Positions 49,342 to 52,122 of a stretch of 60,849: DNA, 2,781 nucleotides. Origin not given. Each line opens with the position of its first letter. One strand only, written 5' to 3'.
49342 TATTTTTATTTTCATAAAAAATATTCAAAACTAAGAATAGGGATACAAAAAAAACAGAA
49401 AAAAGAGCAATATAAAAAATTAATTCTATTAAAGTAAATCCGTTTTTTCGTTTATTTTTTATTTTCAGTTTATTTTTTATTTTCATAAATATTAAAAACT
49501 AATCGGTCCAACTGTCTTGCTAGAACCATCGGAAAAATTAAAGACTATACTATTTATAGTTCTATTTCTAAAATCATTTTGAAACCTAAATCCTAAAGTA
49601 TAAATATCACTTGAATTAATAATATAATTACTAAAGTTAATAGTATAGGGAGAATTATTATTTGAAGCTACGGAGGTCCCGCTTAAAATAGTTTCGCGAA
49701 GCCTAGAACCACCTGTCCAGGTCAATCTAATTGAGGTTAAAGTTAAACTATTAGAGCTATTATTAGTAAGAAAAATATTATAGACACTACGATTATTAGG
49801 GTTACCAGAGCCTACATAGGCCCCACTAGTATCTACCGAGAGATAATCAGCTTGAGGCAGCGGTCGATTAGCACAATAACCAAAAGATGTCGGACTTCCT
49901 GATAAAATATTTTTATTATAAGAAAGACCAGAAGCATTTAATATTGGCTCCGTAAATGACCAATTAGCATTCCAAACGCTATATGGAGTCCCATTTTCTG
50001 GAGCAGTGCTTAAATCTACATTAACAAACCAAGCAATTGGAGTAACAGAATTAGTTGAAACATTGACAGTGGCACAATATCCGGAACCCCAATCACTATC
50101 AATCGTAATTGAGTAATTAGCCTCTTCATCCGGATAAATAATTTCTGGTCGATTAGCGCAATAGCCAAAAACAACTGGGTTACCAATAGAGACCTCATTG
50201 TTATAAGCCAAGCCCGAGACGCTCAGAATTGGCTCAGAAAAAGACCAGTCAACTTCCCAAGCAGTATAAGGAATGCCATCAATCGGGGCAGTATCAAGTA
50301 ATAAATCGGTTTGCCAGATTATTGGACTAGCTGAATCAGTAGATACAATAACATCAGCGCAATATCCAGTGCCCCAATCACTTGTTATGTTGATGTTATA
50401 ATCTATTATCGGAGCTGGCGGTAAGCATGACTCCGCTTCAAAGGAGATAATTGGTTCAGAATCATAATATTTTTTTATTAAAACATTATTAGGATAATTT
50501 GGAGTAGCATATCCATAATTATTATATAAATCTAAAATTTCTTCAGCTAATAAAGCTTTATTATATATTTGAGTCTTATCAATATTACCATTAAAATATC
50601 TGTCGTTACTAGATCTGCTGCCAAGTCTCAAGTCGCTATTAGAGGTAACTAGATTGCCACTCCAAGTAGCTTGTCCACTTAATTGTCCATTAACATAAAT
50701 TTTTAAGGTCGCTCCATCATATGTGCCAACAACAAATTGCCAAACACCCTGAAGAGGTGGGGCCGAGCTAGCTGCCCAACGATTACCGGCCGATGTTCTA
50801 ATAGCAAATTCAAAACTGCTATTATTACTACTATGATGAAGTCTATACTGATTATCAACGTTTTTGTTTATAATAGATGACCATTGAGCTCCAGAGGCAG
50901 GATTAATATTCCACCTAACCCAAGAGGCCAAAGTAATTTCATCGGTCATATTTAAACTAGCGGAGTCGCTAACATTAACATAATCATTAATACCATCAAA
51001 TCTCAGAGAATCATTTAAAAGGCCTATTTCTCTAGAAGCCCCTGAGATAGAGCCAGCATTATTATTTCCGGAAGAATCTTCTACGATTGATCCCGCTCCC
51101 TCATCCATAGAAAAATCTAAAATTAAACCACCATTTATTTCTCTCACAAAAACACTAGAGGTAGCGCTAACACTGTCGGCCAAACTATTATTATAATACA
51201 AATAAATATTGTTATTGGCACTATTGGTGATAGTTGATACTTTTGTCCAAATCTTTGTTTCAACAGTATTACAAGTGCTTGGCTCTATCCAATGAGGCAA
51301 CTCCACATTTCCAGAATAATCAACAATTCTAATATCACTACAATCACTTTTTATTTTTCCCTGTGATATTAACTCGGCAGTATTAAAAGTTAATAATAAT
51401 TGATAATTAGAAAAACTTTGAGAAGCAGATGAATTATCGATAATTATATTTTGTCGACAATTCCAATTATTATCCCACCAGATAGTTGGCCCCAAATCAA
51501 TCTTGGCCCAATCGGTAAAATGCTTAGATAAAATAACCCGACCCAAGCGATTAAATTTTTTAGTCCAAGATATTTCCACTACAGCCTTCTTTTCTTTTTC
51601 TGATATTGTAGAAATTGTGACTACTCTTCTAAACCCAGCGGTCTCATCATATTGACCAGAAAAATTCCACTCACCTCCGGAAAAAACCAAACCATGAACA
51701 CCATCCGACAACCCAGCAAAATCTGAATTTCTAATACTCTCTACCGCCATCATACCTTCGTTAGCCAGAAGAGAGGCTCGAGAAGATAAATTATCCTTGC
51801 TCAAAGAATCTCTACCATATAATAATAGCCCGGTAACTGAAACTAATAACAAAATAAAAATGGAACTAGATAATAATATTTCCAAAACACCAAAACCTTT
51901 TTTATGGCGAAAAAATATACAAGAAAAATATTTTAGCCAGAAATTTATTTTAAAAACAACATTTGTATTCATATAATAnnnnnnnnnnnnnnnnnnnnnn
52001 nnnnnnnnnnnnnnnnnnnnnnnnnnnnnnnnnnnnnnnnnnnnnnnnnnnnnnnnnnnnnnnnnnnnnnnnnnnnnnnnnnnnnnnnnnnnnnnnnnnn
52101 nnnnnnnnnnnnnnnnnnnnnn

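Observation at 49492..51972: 826-aa pseudopilin carrying DUF2341-like, LamG-like and two tandem CBM2-like modules: a candidate carbohydrate-binding pilus tip adhesin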

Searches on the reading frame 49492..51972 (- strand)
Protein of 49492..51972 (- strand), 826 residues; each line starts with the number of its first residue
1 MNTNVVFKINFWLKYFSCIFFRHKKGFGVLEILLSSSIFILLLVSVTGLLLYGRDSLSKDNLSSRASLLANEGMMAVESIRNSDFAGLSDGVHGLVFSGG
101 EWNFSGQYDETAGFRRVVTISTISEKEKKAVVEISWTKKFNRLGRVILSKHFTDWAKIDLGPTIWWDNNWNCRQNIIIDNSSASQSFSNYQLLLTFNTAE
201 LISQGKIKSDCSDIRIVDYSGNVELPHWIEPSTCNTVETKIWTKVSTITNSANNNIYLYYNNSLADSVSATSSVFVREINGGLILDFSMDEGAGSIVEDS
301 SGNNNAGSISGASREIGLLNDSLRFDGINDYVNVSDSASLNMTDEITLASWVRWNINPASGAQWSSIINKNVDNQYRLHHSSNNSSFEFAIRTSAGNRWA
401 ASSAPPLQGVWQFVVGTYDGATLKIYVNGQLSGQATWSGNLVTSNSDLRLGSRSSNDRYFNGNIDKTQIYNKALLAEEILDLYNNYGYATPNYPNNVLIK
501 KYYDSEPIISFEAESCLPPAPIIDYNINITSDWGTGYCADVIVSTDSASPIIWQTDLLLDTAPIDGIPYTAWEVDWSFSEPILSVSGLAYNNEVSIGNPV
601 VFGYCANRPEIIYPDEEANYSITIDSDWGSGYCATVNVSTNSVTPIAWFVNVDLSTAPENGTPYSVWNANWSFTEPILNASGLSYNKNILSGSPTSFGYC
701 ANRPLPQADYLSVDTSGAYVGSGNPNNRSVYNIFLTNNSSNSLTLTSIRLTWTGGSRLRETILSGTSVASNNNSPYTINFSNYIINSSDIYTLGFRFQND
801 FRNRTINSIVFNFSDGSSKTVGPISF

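Call 3: search_protein_families(library=pfam, proteins=[window:49492-51972:-], max_evalue=1)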
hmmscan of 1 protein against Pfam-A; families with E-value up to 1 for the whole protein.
window:49492-51972:- (826 aa): 5 families
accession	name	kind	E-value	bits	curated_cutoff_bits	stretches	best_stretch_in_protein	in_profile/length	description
PF13385.13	Laminin_G_3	-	2.1e-29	103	27.6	1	326-479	1-150/151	Concanavalin A-like lectin/glucanases superfamily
PF10102.14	DUF2341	-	2.2e-15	57.3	23.4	1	210-276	1-66/84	Domain of unknown function (DUF2341)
PF00553.25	CBM_2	-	3.6e-15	56.6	24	2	621-704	4-85/101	Cellulose binding domain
PF02973.23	Sialidase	-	0.0016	18.4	26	1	421-480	117-182/189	Sialidase, N-terminal domain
PF06701.19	MIB_HERC2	-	0.079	13.3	33.5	1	96-143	4-51/66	Mib_herc2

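Call 5: search_protein_families(library=ncbifam, proteins=[window:49492-51972:-], max_evalue=1)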
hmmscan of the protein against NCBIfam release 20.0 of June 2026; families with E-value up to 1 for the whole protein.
window:49492-51972:- (826 aa): 1 family
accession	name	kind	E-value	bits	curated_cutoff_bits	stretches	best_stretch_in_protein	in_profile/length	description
NF052521.1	TafC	equivalog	4.5e-18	65.5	410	1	320-485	192-362/373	TafC family fimbrial protein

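Call 8: find_homologous_proteins(query=window:49492-51972:-, max_evalue=0.00001)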
Query window:49492-51972:- (826 aa): 116 proteins with E <= 0.00001 among 8000 candidates.
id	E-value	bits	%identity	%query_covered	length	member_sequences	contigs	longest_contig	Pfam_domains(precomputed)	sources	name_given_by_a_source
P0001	0.0e+0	1861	100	100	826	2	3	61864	PF00553.26,PF13385.14,PF10102.15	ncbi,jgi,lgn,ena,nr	ncbi:MAG TPA: DUF2341 domain-containing protein [bacterium]|nr:DUF2341 domain-containing protein [ba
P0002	6.0e-292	989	57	98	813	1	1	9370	PF00553.26,PF07953.21,PF13385.14,PF10102.15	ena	-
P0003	9.0e-268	909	53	97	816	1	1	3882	PF00553.26,PF13385.14,PF10102.15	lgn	-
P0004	1.5e-261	888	51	50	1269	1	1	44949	PF13385.14,PF25210.2,PF10102.15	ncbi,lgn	-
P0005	4.9e-247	840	51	97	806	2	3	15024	PF00553.26,PF13385.14,PF10102.15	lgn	-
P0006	1.9e-241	822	49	97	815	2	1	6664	PF00553.26,PF13385.14,PF10102.15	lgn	-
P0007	1.0e-164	568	42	44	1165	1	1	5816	PF00553.26,PF13385.14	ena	-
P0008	4.2e-163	563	50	36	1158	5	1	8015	PF00553.26,PF13385.14,PF02973.23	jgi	-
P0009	1.8e-110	389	94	19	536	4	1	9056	PF00041.28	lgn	-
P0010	5.9e-104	367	40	43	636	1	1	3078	PF07953.21,PF13385.14,PF10102.15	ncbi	ncbi:MAG: DUF2341 domain-containing protein, partial [Thermoplasmata archaeon]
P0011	1.2e-91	326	38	43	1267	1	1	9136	PF07953.21,PF13385.14,PF02973.23,PF10102.15,PF02210.32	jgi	-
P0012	1.0e-85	307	37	27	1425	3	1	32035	PF07953.21,PF13385.14,PF02973.23,PF02210.32,PF00054.31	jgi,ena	-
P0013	3.6e-84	302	34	40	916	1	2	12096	PF13385.14,PF10102.15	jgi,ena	-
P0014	6.6e-70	254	50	24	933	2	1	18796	PF13385.14,PF18962.8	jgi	-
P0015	2.2e-69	253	34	25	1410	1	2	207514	PF07953.21,PF13385.14,PF02973.23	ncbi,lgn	-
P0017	1.6e-67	247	42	43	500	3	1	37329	PF07953.21,PF13385.14,PF10102.15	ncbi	ncbi:MAG: DUF2341 domain-containing protein [Candidatus Aenigmatarchaeota archaeon]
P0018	1.0e-65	241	35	43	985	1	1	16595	PF13385.14,PF10102.15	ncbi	ncbi:MAG: DUF2341 domain-containing protein, partial [Patescibacteria group bacterium]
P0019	4.9e-62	228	41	43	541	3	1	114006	PF13385.14,PF10102.15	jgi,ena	-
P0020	3.6e-57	212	38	42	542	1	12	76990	PF13385.14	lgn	-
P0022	4.2e-55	206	36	42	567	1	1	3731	PF13385.14,PF10102.15,PF02210.32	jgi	-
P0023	4.7e-55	205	37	42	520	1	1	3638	PF13385.14,PF10102.15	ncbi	ncbi:MAG: DUF2341 domain-containing protein [Nanoarchaeales archaeon]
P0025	1.9e-54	203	37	42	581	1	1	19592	PF13385.14,PF10102.15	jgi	jgi:hypothetical protein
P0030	1.9e-49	187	35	45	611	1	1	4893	PF13385.14,PF10102.15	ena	-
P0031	1.4e-47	181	32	25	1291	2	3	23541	PF07953.21,PF13385.14,PF02973.23,PF10102.15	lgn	-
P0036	3.0e-41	160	36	42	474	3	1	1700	PF13385.14,PF10102.15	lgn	-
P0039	1.0e-37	148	34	41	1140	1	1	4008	PF13385.14,PF10102.15,PF00082.28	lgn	-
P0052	3.0e-27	113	29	38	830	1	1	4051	PF00932.26,PF13385.14,PF10102.15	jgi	jgi:hypothetical protein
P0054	2.1e-26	111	30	33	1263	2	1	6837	PF10102.15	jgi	-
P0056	7.7e-25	105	25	34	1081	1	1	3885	PF13385.14,PF10102.15,PF05345.19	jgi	jgi:hypothetical protein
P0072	1.3e-19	88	30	38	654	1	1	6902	PF13385.14,PF10102.15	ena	-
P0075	2.0e-19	88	47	13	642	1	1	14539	PF07705.18,PF10102.15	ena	-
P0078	2.7e-18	84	30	23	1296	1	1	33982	PF17170.11,PF13385.14,PF13449.13,PF10102.15,PF24684.2,PF01436.28,PF25021.2,PF06739.18,PF01471.24,PF08450.19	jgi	-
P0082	9.8e-16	75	25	38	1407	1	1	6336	PF00801.27,PF17957.8,PF13385.14,PF10102.15,PF07995.18,PF18911.7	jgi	jgi:glucose/arabinose dehydrogenase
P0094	5.1e-13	66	34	18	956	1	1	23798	PF10102.15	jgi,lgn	jgi:hypothetical protein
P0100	1.2e-10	59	28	23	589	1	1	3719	PF01618.22,PF13385.14,PF10102.15,PF02210.32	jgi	jgi:biopolymer transport protein ExbB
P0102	3.3e-10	57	26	37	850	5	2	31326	PF13385.14,PF10102.15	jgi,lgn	jgi:hypothetical protein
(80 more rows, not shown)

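Call 9: search_solved_structures(query=window:49492-51972:-, max_evalue=0.01, show_alignments=3)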
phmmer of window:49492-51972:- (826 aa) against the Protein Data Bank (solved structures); distinct sequences matched with E-value up to 0.01: 1.
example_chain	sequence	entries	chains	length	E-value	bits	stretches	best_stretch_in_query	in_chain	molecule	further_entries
4qvs_A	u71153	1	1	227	5.1e-10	41.4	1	291-482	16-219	S-layer domain-containing protein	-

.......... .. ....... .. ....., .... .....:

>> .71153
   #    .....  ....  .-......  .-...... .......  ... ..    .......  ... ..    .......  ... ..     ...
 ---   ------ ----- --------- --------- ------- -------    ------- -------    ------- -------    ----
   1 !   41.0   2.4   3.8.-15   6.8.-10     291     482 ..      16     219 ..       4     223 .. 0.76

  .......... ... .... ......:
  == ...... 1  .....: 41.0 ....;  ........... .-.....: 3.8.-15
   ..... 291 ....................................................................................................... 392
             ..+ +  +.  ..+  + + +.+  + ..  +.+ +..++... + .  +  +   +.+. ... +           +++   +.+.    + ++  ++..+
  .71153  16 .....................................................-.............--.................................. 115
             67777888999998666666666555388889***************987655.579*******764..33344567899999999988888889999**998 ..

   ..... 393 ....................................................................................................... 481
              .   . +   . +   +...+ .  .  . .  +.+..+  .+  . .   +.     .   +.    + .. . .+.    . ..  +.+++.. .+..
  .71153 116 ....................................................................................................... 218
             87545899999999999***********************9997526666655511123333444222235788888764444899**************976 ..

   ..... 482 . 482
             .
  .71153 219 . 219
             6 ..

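Call 25: find_encoding_contigs(protein=P0009, flank=8000, max_places=3)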
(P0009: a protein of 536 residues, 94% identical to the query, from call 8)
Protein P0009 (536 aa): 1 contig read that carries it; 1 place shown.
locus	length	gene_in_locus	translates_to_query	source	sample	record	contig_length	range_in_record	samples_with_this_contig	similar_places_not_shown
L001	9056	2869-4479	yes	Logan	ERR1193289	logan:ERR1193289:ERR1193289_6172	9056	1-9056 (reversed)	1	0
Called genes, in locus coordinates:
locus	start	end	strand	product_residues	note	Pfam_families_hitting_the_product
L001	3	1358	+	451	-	?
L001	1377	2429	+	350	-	PF00482:T2SSF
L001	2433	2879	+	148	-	-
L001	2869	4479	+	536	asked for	PF00041:fn3 (weak)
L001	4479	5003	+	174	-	PF07963:N_methyl (weak)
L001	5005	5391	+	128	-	-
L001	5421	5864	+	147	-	PF07963:N_methyl (weak)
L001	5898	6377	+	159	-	PF07963:N_methyl (weak)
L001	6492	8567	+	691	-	PF03717:PBP_dimer, PF00905:Transpeptidase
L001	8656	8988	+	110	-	PF18908:DUF5663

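Call 29: predict_structure(alignment_id=A1)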
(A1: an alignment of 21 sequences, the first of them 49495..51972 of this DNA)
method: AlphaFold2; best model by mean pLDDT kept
length: 826 residues; sequences in the alignment: 21
mean_pLDDT: 86.0   pTM: 0.50
mean pLDDT of the five models: 86.0, 84.9, 84.5, 83.3, 82.7
residues with pLDDT >= 90: 408; 70-90: 339; 50-70: 55; < 50: 24
segments of 3 or more residues with pLDDT < 50: 1-5, 20-27, 159-163
pLDDT, mean of each block of 10 residues (from residue 1): 42 52 52 80 81 69 86 91 84 89 91 91 87 82 82 70 60 91 87 94 91 90 90 94 92 90 82 94 91 83 94 89 92 95 95 88 91 92 93 84 94 97 97 93 93 91 96 97 95 95 88 78 83 87 86 86 84 88 84 87 85 83 86 92 90 74 89 88 88 92 83 90 71 88 89 85 86 72 83 90 91 89 89
secondary structure, 60 per line:
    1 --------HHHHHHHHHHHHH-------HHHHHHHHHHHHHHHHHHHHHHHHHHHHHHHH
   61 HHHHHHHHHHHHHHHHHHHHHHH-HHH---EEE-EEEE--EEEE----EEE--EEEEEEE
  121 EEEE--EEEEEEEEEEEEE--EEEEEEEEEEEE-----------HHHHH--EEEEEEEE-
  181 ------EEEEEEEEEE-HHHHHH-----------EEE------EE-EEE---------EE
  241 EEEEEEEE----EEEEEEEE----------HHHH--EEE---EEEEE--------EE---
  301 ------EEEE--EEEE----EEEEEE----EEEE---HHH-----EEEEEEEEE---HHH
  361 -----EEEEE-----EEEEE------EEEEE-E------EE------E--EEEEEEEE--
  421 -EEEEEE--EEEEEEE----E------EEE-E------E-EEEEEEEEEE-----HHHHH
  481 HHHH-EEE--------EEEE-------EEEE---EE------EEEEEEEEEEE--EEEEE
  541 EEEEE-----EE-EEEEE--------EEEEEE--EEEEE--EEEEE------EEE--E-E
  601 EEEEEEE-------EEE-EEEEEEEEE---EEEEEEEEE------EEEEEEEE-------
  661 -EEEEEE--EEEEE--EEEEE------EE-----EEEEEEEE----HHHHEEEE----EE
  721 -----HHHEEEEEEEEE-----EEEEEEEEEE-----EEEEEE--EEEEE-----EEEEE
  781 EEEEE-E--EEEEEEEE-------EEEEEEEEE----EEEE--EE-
elements in order (helices of 4 or more, strands of 3 or more residues): H9-21 H29-83 E91-93 E95-98 E101-104 E109-111 E114-124 E127-139 E142-153 H165-169 E172-179 E187-196 H198-203 E215-217 E227-229 E239-248 E253-260 H271-274 E277-279 E283-287 E307-310 E313-316 E321-326 E331-334 E346-354 E366-370 E376-380 E387-391 E411-418 E422-427 E430-436 E448-450 E461-470 H476-484 E486-488 E497-500 E508-511 E523-533 E536-545 E554-558 E567-572 E575-579 E582-586 E593-595 E600-607 E615-617 E619-627 E631-639 E646-653 E662-667 E670-674 E677-681 E695-702 H707-710 E711-714 E729-737 E743-752 E758-763 E766-770 E776-785 E790-797 E805-813 E818-821

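Call 31: search_protein_families(library=pfam, proteins=[P0009], max_evalue=0.01)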
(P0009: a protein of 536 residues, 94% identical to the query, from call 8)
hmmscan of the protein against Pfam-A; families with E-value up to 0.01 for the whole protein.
P0009 (536 aa): 2 families
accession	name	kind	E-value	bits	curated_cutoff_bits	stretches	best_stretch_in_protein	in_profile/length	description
PF00041.27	fn3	-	3.9e-06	27.4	25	1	304-400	4-80/84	Fibronectin type III domain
PF16656.11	Pur_ac_phosph_N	-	0.00012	23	30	1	316-396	15-87/93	Purple acid Phosphatase, N-terminal domain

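Call 32: fold_search(model_id=the predicted structure, library=pdb)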
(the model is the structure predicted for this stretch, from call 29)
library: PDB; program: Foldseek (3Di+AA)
matches with E <= 10: 1174; with E <= 0.001: 217
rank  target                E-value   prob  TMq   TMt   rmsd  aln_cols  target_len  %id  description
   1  1diw                  2.5e-10  1.00  0.22  0.39  30.4       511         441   14  THE HC FRAGMENT OF TETANUS TOXIN COMPLEXED WITH GALACTOSE (released 2000-03-24)
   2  3hmy_A                2.7e-10  1.00  0.22  0.39  30.7       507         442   14  Crystal structure of HCR/T complexed with GT2 (released 2009-07-14)
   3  7ce2_A                2.9e-10  1.00  0.21  0.37  31.0       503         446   16  The Crystal structure of TeNT Hc complexed with neutralizing antibody (released 2021-04-07)
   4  8rvi_A                3.1e-10  1.00  0.21  0.39  31.0       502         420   12  Structure of the binding domain of BoNT/A mutant H1253K in complex with the GM1a ganglioside receptor (released 2025-02-12)
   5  2vua                  3.7e-10  1.00  0.21  0.40  30.3       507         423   13  Crystal Structure of the Botulinum Neurotoxin Serotype A binding domain (released 2008-08-26)
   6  7by5                  4.5e-10  1.00  0.21  0.14  31.0       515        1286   15  Tetanus neurotoxin mutant-(H233A/E234Q/H237A/Y375F) (released 2021-02-17)
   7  1a8d                  5.7e-10  1.00  0.22  0.38  30.7       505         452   15  TETANUS TOXIN C FRAGMENT (released 1998-10-14)
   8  5n0c_B                7.2e-10  1.00  0.22  0.14  30.7       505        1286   16  Crystal structure of the tetanus neurotoxin in complex with GM1a (released 2017-06-21)
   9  5n0c_A                7.6e-10  1.00  0.21  0.14  30.7       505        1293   14  Crystal structure of the tetanus neurotoxin in complex with GM1a (released 2017-06-21)
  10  9fyq_C                8.3e-10  1.00  0.22  0.40  30.0       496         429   15  Cryo-EM structure of native SV2A in complex with TeNT-Hc, gangliosides and Pro-Macrobody 5 (released 2025-05-21)
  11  7oh0_A                8.7e-10  1.00  0.22  0.40  39.3       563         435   14  Tetanus neurotoxin HC domain in complex with TT104-Fab1 (released 2021-10-27)
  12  1ms5_A                9.2e-10  1.00  0.20  0.27  25.4       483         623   13  Triclinic form of Trypanosoma cruzi trans-sialidase, soaked with N-acetylneuraminyl-a-2,3-thio-galactoside (NA-S-Gal) (released 2003-03-25)
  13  5n0b_A                9.2e-10  1.00  0.21  0.14  37.6       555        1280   14  Crystal structure of the tetanus neurotoxin in complex with GD1a (released 2017-06-21)
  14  1af9                  1.2e-09  1.00  0.22  0.39  30.6       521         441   13  TETANUS NEUROTOXIN C FRAGMENT (released 1998-04-29)
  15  6f0o                  1.5e-09  1.00  0.21  0.40  30.6       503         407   11  Botulinum neurotoxin A3 Hc domain (released 2018-01-10)
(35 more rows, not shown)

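Call 39: find_related_loci(query=window:49495-51972:-, collection=genome_contigs, flank=6000)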
Query window:49495-51972:- (826 aa) in genome_contigs; peptide patterns used: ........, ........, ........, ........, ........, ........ (x = any residue, [..] = any of these).
40 stretches matched a pattern; 2 encode a relative of the query (tblastn E <= 1e-3); 2 distinct loci.
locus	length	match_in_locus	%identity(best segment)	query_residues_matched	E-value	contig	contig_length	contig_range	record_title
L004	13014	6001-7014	38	141-484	2e-60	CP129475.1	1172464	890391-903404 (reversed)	MAG: Candidatus Dojkabacteria bacterium isolate cMAG.21 chromosome, complete genome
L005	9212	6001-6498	47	319-485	9e-38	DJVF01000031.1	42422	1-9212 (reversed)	MAG TPA_asm: Patescibacteria group bacterium UBA6263 UBA6263_contig_40066, whole genome shotgun sequence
